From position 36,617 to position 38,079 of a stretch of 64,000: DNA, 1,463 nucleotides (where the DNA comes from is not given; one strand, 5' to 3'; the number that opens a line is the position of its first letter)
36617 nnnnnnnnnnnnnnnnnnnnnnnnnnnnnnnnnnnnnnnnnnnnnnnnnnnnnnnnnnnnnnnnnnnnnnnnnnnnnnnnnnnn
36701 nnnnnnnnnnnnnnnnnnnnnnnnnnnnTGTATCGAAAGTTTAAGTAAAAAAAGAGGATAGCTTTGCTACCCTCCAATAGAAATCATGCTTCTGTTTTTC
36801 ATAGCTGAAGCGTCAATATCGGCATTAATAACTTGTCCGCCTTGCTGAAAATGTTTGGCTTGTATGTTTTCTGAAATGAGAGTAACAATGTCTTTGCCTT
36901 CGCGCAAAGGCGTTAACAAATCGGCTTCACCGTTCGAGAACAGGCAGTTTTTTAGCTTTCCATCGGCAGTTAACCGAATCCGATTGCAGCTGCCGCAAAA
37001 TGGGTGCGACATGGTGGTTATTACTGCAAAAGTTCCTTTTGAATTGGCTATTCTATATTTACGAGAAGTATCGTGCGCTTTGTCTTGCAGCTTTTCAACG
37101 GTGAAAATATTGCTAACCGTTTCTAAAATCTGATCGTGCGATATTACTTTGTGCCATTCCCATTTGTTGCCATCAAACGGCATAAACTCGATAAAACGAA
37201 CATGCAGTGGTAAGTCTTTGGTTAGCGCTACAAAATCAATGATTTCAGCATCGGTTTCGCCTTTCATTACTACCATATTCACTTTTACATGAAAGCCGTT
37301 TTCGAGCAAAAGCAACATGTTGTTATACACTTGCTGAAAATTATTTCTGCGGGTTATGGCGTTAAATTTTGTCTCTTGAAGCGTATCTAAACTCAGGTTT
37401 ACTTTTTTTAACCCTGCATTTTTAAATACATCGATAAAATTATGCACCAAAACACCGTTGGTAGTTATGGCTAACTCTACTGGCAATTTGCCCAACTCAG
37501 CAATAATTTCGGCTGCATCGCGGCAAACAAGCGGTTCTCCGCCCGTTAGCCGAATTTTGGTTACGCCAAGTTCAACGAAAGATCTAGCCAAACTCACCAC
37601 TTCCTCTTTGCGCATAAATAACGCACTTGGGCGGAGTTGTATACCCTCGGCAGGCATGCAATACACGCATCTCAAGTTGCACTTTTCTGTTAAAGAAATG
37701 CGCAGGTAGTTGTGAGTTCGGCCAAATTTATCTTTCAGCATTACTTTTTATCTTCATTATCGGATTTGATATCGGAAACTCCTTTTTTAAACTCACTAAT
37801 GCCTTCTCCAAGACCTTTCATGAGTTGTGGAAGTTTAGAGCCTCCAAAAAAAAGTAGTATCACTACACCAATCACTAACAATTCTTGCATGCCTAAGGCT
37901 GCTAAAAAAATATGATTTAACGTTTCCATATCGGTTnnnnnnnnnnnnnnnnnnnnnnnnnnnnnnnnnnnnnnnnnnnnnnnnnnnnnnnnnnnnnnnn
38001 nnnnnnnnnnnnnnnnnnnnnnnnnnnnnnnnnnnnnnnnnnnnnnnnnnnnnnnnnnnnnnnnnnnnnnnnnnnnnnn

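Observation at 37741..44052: Periplasmic (Tat) NarGH-like type II molybdoenzyme with C-x3-D-x3-C FS0 motif, soluble haem-b subunit, own TatA, and no quinol-oxidising membrane subunit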

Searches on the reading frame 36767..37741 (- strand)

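Call 5: search_protein_families(library=pfam, proteins=[window:36767-37741:-])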
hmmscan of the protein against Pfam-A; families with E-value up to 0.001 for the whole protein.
window:36767-37741:- (324 aa): 3 families
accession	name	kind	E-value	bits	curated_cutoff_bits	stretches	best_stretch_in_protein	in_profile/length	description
PF06463.18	Mob_synth_C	-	9.4e-35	119.8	37.4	1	180-297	2-123/128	Molybdenum Cofactor Synthesis C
PF04055.27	Radical_SAM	-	9.5e-35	120.7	29.5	1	15-172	1-164/166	Radical SAM superfamily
PF13353.11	Fer4_12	-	0.0001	23.1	22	1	18-83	12-77/137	4Fe-4S single cluster domain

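Call 6: search_protein_families(library=ncbifam, proteins=[window:36767-37741:-])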
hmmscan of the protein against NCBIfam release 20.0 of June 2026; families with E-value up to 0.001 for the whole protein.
window:36767-37741:- (324 aa): 71 families (the best 25 are shown)
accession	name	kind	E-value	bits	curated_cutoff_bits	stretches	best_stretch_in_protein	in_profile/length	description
TIGR02666.1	moaA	equivalog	1.5e-100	336.5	284.05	1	2-324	1-336/336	GTP 3',8-cyclase MoaA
TIGR02668.1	moaA_archaeal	equivalog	2.2e-67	227.2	325.25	1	2-295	1-297/303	GTP 3',8-cyclase MoaA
NF001199.0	PRK00164.2-1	equivalog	1.4e-62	211.6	231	1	1-295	2-300/308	GTP 3',8-cyclase MoaA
NF038283.1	viperin_w_prok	equivalog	2.9e-18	66.1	180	1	17-201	8-202/281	viperin family antiviral radical SAM protein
TIGR04317.1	W_rSAM_matur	equivalog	6.1e-18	65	380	1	12-160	5-158/349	tungsten cofactor oxidoreductase radical SAM maturase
TIGR02109.1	PQQ_syn_pqqE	equivalog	1.8e-16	60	381.35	1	13-178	9-173/358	pyrroloquinoline quinone biosynthesis protein PqqE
TIGR04545.1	rSAM_ahbD_hemeb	equivalog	4.5e-16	59.2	500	1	16-237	5-229/339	heme b synthase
NF045574.1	sacti_mat_StsB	exception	9.8e-16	57.6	625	1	16-180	101-262/466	StsB family radical SAM/SPASM domain sactipeptide maturase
TIGR04053.2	TIGR04053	equivalog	7.6e-15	55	395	1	17-181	14-180/366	TIGR04053 family radical SAM/SPASM domain-containing protein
TIGR03470.1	HpnH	equivalog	1.9e-14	53.4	225.05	1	18-180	35-193/318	adenosyl-hopene transferase HpnH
TIGR04055.1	rSAM_NirJ2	equivalog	3.8e-14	52.9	500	1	17-184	6-174/326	putative heme d1 biosynthesis radical SAM protein NirJ2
TIGR04347.1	pseudo_SAM_Halo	equivalog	9.4e-14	51.5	525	1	16-173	43-198/390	TIGR04347 family pseudo-SAM/SPASM protein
NF045646.2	rSAM_Se_TrsS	equivalog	1e-13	50.6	490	1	15-189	90-266/441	radical SAM (seleno)protein TrsS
TIGR04250.1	SCM_rSAM_ScmE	equivalog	1.1e-13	50.9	400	1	13-164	5-156/358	SynChlorMet cassette radical SAM/SPASM protein ScmE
TIGR04466.1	rSAM_BlsE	equivalog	1.8e-13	50.7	400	1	11-143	3-132/327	cytosylglucuronate decarboxylase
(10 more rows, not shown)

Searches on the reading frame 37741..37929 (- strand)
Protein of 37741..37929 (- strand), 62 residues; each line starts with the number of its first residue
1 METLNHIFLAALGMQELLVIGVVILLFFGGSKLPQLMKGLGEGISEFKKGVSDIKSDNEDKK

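Call 5: search_protein_families(library=pfam, proteins=[window:37741-37929:-])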
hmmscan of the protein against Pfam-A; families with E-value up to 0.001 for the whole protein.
window:37741-37929:- (62 aa): 1 family
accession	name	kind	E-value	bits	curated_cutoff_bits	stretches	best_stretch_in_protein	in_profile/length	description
PF02416.21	TatA_B_E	-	2.8e-16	58.9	21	1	12-62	1-51/53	mttA/Hcf106 family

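Call 6: search_protein_families(library=ncbifam, proteins=[window:37741-37929:-])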
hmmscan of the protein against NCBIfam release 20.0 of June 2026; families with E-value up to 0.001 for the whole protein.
window:37741-37929:- (62 aa): 17 families
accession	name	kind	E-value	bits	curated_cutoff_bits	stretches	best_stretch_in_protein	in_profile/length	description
TIGR01411.1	tatAE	subfamily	7.1e-17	60.7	53.9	1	12-56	2-46/47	twin-arginine translocase TatA/TatE family subunit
NF011430.0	PRK14861.1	subfamily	3.8e-14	51.9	62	1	10-62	3-55/61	twin arginine translocase protein A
NF002402.0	PRK01470.1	equivalog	4.7e-11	42.1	71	1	14-62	5-53/53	twin arginine translocase protein A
NF047942.1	TatA_Rickett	exception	1.4e-09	37.4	90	1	11-53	2-44/45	twin-arginine translocase TatA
NF001940.0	PRK00720.1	equivalog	2.6e-09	37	83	1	13-56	5-48/78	twin-arginine translocase TatA/TatE family subunit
TIGR01410.1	tatB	equivalog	7.2e-08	32.9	56.5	1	12-57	3-48/80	Sec-independent protein translocase protein TatB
NF002448.0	PRK01614.1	equivalog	9.8e-08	32.2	83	1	12-53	4-45/85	Sec-independent protein translocase subunit TatA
NF001854.0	PRK00575.1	equivalog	2.6e-07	31.2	72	1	11-61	3-53/94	Sec-independent protein translocase subunit TatA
NF011429.0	PRK14857.1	equivalog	3.5e-07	30.5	77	1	12-55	6-49/91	TatA/E family twin arginine-targeting protein translocase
NF002500.0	PRK01833.1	equivalog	7.8e-07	29.3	115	1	13-56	5-48/74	Sec-independent protein translocase subunit TatA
NF003396.0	PRK04598.1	equivalog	8.3e-07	29.4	121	1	14-62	6-54/81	Sec-independent protein translocase subunit TatA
NF003393.0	PRK04561.1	equivalog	1.8e-06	27.7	104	1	15-53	7-45/75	twin arginine translocase protein A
NF002922.0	PRK03554.1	equivalog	2e-06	28.2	125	1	13-58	5-50/89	Sec-independent protein translocase subunit TatA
NF002813.0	PRK02958.1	equivalog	2.4e-06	27.6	83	1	12-60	4-52/73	Sec-independent protein translocase subunit TatA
NF002960.0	PRK03625.1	equivalog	6.7e-06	26.3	92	1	14-53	6-45/67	twin-arginine translocase subunit TatE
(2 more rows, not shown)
